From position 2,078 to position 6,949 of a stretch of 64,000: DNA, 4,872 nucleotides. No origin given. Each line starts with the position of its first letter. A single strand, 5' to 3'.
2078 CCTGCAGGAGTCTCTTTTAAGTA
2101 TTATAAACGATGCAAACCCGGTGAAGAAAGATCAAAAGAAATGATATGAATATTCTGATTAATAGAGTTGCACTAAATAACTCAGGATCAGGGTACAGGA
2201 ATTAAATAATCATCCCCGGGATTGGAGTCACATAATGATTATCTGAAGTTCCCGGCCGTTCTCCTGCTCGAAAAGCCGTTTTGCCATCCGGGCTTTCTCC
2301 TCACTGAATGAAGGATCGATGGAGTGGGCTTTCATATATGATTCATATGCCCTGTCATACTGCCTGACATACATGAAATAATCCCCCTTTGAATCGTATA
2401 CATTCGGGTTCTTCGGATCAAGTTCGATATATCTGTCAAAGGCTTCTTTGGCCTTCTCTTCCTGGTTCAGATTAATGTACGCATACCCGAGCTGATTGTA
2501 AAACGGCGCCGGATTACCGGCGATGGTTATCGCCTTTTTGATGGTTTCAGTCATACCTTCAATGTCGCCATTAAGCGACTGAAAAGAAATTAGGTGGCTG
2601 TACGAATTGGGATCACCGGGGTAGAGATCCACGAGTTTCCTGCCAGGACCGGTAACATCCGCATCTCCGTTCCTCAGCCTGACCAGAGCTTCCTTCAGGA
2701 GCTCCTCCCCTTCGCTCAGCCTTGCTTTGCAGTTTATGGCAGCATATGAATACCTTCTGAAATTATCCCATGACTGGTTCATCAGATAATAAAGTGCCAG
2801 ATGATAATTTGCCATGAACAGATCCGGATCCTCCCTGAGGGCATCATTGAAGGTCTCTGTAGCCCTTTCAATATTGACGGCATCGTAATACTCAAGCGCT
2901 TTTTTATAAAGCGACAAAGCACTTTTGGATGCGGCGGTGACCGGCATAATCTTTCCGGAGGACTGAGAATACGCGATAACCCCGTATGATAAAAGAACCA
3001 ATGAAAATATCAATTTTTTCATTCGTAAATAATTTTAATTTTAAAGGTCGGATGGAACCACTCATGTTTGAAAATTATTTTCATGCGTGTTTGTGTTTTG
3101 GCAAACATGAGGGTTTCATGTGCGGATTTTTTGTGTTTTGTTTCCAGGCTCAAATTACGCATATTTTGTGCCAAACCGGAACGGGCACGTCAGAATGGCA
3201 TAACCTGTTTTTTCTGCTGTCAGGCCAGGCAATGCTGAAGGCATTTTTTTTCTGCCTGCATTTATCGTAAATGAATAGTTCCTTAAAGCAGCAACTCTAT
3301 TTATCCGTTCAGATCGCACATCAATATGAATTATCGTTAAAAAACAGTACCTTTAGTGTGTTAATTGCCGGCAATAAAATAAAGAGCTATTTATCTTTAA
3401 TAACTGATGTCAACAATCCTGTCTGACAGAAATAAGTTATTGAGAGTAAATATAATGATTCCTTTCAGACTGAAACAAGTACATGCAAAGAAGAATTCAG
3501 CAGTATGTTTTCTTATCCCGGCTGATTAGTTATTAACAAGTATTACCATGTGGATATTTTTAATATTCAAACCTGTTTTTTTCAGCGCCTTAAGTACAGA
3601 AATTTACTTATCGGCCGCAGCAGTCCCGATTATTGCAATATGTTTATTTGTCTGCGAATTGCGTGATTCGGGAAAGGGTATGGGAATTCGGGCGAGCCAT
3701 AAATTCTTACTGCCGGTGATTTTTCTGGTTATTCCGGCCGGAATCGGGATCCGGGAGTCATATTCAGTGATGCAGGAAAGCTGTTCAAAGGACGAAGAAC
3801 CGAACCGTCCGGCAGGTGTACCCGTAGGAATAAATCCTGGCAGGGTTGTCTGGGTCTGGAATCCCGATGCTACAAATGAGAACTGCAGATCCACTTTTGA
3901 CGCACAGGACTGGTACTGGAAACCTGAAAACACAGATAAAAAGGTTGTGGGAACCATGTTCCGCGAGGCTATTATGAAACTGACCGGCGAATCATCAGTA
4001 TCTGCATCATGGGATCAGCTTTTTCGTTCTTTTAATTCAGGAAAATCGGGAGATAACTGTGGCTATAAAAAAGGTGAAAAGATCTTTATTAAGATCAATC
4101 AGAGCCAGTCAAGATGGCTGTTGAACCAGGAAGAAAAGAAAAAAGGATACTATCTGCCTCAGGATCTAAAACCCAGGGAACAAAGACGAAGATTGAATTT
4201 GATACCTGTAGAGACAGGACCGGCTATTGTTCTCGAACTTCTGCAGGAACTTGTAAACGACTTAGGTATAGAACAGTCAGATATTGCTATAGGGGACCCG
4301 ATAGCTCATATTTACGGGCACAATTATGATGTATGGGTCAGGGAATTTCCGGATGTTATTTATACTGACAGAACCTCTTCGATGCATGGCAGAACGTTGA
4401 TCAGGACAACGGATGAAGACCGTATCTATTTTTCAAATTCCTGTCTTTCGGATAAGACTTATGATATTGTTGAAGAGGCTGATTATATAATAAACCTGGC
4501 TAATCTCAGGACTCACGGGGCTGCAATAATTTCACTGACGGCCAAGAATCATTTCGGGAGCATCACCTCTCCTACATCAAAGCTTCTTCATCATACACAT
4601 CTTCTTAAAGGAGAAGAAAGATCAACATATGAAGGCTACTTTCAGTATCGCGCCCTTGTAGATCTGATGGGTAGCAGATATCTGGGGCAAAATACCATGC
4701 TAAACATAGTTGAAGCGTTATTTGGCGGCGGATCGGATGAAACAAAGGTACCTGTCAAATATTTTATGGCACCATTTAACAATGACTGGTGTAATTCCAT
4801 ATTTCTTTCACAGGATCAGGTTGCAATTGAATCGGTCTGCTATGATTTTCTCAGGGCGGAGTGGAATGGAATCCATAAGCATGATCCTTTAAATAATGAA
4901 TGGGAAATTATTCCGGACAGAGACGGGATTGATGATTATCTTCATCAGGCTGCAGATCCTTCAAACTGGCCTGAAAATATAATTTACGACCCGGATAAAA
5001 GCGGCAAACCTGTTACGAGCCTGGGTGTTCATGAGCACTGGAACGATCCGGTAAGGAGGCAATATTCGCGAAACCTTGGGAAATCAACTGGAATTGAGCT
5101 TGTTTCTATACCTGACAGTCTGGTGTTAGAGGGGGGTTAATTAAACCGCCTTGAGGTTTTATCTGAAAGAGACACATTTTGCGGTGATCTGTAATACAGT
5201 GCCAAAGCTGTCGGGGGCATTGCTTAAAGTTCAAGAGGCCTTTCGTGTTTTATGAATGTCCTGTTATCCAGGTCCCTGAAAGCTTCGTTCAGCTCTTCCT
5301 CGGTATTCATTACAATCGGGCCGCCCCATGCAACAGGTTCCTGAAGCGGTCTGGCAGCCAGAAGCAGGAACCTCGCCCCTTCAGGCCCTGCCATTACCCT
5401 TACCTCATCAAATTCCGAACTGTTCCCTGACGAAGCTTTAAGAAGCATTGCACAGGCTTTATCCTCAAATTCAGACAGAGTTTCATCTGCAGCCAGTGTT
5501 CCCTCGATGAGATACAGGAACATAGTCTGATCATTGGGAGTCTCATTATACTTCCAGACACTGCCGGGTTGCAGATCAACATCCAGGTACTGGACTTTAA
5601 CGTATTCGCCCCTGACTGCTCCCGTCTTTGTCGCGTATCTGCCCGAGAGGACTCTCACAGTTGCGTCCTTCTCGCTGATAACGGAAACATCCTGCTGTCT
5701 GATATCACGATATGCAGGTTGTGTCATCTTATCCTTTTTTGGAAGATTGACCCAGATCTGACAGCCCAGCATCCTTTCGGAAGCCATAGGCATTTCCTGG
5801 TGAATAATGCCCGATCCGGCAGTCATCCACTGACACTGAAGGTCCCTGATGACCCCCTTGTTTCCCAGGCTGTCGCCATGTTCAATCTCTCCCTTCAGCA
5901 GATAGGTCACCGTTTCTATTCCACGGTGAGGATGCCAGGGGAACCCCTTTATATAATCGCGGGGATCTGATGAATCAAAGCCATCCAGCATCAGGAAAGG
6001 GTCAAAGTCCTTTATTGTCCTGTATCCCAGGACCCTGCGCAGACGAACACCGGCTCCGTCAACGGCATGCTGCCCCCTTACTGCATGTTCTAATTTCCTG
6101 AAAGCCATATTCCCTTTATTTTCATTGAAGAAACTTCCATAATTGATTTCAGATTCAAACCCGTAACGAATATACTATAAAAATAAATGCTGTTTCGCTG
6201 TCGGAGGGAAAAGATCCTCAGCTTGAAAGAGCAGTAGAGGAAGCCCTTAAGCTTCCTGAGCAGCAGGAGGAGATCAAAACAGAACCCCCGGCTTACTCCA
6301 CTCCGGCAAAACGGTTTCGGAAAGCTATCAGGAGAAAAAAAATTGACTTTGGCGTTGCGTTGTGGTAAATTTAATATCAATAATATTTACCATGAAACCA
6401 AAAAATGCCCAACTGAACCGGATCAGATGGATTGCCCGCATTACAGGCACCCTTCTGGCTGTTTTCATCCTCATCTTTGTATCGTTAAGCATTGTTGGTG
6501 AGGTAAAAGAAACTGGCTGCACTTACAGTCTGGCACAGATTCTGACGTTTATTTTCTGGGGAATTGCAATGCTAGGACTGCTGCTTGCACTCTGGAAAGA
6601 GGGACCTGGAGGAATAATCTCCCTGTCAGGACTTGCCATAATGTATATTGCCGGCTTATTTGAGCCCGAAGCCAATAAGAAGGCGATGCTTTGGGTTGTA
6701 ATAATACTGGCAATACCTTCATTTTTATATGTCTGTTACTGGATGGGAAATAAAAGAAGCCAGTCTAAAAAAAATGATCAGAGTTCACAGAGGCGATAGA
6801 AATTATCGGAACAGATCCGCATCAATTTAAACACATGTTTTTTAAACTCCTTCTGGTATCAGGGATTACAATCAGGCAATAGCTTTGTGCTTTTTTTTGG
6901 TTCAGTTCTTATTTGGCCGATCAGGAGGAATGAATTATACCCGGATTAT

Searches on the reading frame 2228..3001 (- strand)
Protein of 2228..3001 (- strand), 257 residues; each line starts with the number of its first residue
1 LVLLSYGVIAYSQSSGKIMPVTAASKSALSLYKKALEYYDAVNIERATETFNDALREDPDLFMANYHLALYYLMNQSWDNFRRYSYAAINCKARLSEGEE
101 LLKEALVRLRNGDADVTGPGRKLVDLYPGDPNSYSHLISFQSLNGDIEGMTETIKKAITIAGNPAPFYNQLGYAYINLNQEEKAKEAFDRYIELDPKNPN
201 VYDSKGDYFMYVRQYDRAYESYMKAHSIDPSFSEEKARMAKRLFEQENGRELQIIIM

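Call 36: find_encoding_contigs(protein=window:2228-3001:-, flank=10000, max_places=4)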
Protein window:2228-3001:- (257 aa): 6 contigs read that carry it; 4 places shown.
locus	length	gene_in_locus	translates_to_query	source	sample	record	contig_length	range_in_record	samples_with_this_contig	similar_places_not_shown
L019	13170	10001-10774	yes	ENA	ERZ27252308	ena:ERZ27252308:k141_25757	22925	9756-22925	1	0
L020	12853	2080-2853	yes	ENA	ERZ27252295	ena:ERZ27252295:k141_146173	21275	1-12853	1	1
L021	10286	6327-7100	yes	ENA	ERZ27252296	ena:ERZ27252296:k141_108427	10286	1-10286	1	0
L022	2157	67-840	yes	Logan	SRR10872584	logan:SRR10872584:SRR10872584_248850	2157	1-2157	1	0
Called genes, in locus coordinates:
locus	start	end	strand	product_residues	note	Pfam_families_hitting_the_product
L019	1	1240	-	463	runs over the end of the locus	PF00324:AA_permease, PF13520:AA_permease_2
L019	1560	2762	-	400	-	PF00248:Aldo_ket_red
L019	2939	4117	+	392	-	PF01208:URO-D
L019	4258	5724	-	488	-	PF01212:Beta_elim_lyase, PF01041:DegT_DnrJ_EryC1 (weak)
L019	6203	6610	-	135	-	PF24709:DUF7670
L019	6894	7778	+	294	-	PF02678:Pirin, PF05726:Pirin_C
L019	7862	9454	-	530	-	PF04015:DUF362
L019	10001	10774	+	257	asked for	PF13428:TPR_14 (faint), PF14559:TPR_19 (faint), PF24575:TPR_Slam (faint), PF13431:TPR_17 (faint), PF13432:TPR_16 (faint), PF00515:TPR_1 (weak), PF07719:TPR_2 (weak), PF13181:TPR_8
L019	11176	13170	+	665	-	?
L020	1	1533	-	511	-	?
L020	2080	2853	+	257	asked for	PF13428:TPR_14 (faint), PF14559:TPR_19 (faint), PF24575:TPR_Slam (faint), PF13431:TPR_17 (faint), PF13432:TPR_16 (faint), PF00515:TPR_1 (weak), PF07719:TPR_2 (weak), PF13181:TPR_8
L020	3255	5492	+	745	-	PF00384:Molybdopterin, PF01568:Molydop_binding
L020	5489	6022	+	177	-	PF13187:Fer4_9 (faint), PF13237:Fer4_10 (weak), PF13247:Fer4_11, PF25160:LdpA_Fe-S-bd (weak), PF00037:Fer4, PF12797:Fer4_2 (weak), PF12837:Fer4_6 (weak), PF13237:Fer4_10 (weak), +2 more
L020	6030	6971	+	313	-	PF03916:NrfD, PF14589:NrfD_2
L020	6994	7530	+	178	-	PF04143:Sulf_transp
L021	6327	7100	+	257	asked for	PF13428:TPR_14 (faint), PF14559:TPR_19 (faint), PF24575:TPR_Slam (faint), PF13431:TPR_17 (faint), PF13432:TPR_16 (faint), PF00515:TPR_1 (weak), PF07719:TPR_2 (weak), PF13181:TPR_8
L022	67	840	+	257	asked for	PF13428:TPR_14 (faint), PF14559:TPR_19 (faint), PF24575:TPR_Slam (faint), PF13431:TPR_17 (faint), PF13432:TPR_16 (faint), PF00515:TPR_1 (weak), PF07719:TPR_2 (weak), PF13181:TPR_8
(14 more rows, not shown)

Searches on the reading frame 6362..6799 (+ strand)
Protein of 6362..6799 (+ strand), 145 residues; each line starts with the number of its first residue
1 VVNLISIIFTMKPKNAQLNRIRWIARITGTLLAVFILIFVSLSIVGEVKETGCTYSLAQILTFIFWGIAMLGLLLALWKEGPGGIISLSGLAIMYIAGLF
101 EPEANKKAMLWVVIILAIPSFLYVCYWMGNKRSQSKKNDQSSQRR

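Call 22: search_protein_families(library=pfam, proteins=[window:6362-6799:+])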
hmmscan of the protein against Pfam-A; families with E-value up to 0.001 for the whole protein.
window:6362-6799:+ (145 aa): 1 family
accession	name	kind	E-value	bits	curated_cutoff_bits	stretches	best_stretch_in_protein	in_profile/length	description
PF24709.1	DUF7670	-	5.3e-12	46.6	29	1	19-134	6-117/118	Domain of unknown function (DUF7670)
